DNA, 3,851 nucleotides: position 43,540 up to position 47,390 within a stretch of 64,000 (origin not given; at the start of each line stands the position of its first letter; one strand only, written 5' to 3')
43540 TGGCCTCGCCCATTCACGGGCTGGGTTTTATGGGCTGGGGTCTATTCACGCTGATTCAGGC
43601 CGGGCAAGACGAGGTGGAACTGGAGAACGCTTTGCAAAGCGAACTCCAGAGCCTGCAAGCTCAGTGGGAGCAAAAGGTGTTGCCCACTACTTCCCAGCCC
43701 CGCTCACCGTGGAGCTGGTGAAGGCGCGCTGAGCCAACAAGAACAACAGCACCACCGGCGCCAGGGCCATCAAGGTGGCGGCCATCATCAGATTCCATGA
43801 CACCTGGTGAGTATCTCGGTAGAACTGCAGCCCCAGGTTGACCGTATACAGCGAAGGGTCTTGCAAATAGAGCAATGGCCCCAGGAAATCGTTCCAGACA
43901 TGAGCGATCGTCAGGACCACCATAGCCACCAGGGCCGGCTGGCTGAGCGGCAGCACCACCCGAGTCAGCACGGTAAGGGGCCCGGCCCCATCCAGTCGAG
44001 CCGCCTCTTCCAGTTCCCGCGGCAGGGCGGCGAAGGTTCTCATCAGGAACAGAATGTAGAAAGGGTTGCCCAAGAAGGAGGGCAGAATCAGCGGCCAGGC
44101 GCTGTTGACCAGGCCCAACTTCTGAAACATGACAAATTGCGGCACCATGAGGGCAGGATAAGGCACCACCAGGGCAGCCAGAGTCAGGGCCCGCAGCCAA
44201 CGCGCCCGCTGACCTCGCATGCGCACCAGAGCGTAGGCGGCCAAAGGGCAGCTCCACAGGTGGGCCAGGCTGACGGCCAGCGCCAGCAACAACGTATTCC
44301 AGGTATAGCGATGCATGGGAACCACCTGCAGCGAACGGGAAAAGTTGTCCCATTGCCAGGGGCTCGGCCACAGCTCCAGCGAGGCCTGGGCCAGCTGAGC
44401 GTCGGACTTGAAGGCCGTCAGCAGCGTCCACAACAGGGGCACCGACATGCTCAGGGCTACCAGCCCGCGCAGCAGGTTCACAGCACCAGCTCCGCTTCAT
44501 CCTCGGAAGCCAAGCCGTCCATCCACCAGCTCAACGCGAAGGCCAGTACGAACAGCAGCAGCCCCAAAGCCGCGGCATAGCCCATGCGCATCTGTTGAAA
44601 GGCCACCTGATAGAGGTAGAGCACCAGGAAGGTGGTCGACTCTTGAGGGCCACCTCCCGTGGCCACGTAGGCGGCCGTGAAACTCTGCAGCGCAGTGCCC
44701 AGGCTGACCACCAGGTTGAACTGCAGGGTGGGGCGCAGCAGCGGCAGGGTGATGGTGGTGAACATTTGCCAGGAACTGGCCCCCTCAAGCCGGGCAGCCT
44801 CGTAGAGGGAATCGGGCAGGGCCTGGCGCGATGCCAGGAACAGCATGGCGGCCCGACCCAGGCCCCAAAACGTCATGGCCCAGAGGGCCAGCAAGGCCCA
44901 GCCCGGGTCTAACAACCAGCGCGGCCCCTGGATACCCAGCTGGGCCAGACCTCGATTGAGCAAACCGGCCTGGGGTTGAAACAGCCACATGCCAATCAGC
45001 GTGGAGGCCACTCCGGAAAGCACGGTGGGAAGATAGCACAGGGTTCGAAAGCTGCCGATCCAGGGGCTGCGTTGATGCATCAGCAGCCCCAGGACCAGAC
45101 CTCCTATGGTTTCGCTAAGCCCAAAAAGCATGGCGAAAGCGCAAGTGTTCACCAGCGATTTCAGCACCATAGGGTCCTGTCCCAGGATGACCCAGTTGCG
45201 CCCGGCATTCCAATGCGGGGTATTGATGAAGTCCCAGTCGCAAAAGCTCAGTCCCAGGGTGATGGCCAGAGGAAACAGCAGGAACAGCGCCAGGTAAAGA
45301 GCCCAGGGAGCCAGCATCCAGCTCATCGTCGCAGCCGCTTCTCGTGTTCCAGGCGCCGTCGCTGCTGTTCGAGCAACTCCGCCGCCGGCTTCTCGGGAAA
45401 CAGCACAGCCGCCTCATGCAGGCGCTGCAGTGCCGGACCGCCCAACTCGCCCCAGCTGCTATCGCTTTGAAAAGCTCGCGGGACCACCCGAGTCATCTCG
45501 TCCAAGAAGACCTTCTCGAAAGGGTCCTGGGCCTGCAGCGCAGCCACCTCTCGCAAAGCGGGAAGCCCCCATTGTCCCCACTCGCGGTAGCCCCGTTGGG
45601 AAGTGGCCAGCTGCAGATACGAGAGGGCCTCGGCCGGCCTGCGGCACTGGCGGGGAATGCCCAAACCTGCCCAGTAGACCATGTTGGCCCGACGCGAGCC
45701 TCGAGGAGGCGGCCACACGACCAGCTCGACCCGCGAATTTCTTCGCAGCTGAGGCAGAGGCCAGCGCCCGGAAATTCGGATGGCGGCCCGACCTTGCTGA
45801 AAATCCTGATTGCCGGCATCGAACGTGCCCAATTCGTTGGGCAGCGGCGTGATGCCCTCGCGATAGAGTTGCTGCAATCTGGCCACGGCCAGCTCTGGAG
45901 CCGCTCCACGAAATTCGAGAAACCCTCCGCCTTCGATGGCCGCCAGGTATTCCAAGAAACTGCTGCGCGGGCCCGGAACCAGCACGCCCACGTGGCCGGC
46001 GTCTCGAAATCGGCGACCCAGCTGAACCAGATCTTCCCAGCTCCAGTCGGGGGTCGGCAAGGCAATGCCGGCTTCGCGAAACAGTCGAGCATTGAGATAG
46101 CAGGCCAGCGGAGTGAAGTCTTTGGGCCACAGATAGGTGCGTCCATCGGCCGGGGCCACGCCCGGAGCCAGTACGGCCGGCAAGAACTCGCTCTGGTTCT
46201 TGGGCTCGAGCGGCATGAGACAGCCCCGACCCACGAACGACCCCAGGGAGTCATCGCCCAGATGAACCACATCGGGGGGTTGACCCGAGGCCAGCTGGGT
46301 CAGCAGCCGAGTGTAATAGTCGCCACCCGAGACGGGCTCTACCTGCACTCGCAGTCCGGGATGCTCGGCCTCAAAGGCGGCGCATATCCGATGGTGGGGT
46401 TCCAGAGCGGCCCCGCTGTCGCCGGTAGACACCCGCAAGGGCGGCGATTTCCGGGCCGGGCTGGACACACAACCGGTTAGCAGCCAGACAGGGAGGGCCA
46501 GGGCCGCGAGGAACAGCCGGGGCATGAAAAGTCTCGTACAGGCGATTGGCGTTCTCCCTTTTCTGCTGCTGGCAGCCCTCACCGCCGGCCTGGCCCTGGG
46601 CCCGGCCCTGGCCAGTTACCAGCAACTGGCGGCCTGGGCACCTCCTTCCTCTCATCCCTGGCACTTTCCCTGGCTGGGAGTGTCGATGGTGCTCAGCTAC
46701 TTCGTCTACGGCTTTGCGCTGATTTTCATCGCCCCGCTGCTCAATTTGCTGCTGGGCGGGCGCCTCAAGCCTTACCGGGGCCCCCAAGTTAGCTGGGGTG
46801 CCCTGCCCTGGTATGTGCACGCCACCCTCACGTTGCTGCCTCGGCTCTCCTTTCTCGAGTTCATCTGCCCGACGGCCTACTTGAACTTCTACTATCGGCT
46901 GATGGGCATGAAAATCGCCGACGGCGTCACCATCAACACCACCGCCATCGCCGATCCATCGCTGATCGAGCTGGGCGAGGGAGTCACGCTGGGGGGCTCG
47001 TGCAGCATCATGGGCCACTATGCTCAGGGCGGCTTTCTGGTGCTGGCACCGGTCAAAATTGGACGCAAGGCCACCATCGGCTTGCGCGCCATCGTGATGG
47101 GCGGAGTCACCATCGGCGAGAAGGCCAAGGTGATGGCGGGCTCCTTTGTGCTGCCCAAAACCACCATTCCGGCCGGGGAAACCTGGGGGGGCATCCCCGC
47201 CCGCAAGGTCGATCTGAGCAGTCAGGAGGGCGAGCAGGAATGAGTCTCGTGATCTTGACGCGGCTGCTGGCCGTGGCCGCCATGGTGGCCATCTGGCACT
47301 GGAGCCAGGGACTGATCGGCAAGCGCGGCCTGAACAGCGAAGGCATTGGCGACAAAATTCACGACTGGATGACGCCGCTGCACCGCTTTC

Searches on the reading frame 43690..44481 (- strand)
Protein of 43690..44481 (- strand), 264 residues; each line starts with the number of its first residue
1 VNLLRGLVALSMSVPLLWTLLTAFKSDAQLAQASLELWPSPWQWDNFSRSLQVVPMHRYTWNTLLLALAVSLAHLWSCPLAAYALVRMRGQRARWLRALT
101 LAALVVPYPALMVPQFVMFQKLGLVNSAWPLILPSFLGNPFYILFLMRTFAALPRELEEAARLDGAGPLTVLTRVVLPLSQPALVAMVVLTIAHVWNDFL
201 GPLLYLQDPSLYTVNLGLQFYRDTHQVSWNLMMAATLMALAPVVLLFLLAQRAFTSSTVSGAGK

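Call 19: search_protein_families(library=pfam, proteins=[window:43690-44481:-], max_evalue=0.001)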
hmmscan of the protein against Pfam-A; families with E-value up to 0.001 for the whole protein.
window:43690-44481:- (264 aa): 1 family
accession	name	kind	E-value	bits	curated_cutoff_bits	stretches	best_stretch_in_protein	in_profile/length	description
PF00528.27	BPD_transp_1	-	2e-18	67.2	26.4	1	80-255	4-179/184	Binding-protein-dependent transport system inner membrane component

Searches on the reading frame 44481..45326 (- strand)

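Call 19: search_protein_families(library=pfam, proteins=[window:44481-45326:-], max_evalue=0.001)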
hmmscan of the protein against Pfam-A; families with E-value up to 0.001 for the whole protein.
window:44481-45326:- (282 aa): 1 family
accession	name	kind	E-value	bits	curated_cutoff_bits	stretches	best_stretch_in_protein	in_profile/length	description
PF00528.27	BPD_transp_1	-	7.4e-15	55.6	26.4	1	76-272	1-178/184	Binding-protein-dependent transport system inner membrane component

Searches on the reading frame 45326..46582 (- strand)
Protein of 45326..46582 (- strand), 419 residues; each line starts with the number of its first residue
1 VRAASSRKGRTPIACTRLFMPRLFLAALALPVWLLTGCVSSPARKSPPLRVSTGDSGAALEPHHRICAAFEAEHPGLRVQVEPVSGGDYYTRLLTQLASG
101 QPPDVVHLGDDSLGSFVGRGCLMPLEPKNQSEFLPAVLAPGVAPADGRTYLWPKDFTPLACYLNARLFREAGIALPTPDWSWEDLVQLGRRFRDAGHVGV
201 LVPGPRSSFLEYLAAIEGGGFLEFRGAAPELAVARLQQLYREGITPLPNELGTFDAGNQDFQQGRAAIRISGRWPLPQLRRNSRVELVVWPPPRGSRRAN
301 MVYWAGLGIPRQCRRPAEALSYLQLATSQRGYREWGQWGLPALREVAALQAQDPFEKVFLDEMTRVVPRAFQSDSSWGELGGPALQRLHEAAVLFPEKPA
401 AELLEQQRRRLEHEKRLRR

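Call 19: search_protein_families(library=pfam, proteins=[window:45326-46582:-], max_evalue=0.001)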
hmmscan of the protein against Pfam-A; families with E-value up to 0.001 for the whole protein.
window:45326-46582:- (419 aa): 3 families
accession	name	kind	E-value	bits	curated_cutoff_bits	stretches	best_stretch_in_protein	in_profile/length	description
PF13416.11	SBP_bac_8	-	7.1e-25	88.8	27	1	66-350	2-268/279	Bacterial extracellular solute-binding protein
PF01547.30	SBP_bac_1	-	7.8e-23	82.4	26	1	67-329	14-303/307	Bacterial extracellular solute-binding protein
PF13531.11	SBP_bac_11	-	0.00012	22.4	25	0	64-111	14-56/227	Bacterial extracellular solute-binding protein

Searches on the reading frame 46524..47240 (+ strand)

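Call 33: search_protein_families(library=pfam, proteins=[window:46524-47240:+], max_evalue=0.001)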
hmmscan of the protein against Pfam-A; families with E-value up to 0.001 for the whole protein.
window:46524-47240:+ (239 aa): 2 families
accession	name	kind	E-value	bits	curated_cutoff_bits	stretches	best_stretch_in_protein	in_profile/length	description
PF14602.12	Hexapep_2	-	1.1e-07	31.9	27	1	176-209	1-32/34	Hexapeptide repeat of succinyl-transferase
PF00132.30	Hexapep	-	5.4e-06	26.3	27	1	177-209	2-34/36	Bacterial transferase hexapeptide (six repeats)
